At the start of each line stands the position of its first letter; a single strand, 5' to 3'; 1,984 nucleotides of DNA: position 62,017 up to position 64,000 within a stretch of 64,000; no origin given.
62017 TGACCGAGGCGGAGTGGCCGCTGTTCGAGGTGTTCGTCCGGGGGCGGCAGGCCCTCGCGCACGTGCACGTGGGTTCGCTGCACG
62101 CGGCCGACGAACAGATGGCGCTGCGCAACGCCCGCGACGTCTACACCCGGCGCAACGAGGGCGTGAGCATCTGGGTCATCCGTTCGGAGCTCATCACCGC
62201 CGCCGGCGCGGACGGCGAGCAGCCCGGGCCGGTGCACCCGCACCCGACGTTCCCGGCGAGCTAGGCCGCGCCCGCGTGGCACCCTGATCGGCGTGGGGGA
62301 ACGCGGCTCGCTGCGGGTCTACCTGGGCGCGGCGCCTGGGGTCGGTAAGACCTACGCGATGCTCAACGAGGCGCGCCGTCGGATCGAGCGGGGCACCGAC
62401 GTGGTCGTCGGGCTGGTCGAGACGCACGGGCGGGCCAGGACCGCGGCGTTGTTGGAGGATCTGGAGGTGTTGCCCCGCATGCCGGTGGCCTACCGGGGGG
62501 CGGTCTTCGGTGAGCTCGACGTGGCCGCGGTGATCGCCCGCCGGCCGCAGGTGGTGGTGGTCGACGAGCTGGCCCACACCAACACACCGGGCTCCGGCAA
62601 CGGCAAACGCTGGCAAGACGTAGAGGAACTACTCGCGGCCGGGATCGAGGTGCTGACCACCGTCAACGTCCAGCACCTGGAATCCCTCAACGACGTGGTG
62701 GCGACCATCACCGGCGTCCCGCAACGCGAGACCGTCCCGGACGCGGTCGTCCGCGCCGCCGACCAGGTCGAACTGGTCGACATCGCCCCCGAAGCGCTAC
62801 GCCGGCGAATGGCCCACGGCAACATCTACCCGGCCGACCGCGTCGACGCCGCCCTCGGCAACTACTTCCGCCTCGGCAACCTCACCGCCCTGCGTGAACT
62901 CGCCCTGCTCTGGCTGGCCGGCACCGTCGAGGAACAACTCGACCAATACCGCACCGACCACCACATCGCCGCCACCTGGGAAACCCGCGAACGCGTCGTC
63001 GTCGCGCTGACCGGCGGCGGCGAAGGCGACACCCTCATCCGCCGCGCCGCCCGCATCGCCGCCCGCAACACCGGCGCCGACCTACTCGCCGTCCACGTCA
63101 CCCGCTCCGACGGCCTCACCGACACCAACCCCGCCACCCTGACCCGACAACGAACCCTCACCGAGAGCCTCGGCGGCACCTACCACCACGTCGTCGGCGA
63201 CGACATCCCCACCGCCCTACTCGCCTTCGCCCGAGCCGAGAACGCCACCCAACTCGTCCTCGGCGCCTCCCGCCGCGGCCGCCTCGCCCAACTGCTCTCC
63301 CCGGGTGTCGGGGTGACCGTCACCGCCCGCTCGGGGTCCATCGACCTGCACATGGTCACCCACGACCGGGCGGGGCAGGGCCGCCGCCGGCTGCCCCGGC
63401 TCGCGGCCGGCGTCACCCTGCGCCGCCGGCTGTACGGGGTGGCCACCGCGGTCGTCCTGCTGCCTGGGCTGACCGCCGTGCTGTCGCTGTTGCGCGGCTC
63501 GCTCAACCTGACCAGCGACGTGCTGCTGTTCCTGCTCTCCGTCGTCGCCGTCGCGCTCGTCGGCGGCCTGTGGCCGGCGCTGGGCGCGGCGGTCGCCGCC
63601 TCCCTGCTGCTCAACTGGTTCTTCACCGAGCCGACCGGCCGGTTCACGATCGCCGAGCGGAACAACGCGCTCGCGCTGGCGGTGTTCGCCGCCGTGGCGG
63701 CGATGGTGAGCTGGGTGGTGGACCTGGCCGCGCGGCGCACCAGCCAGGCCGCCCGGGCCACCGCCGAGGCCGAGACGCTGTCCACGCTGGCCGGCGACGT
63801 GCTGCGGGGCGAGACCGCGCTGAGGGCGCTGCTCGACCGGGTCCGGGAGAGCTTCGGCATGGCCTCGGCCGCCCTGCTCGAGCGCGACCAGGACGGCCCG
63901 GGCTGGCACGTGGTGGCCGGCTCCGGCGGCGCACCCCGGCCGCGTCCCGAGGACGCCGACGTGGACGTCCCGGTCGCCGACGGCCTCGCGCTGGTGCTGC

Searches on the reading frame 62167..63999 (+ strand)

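Call 66: search_protein_families(library=pfam, proteins=[window:62167-63999:+], max_evalue=0.0001)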
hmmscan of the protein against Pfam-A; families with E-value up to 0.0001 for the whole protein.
window:62167-63999:+ (611 aa): 3 families
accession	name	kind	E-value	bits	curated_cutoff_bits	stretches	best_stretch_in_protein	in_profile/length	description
PF02702.23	KdpD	-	4.4e-95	317.5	26.1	1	46-254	2-210/210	Osmosensitive K+ channel His kinase sensor domain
PF13493.11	DUF4118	-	5.3e-26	90.9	28.4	1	426-531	2-107/107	Domain of unknown function (DUF4118)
PF00582.32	Usp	-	5.3e-09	37.2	24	1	275-385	3-129/141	Universal stress protein family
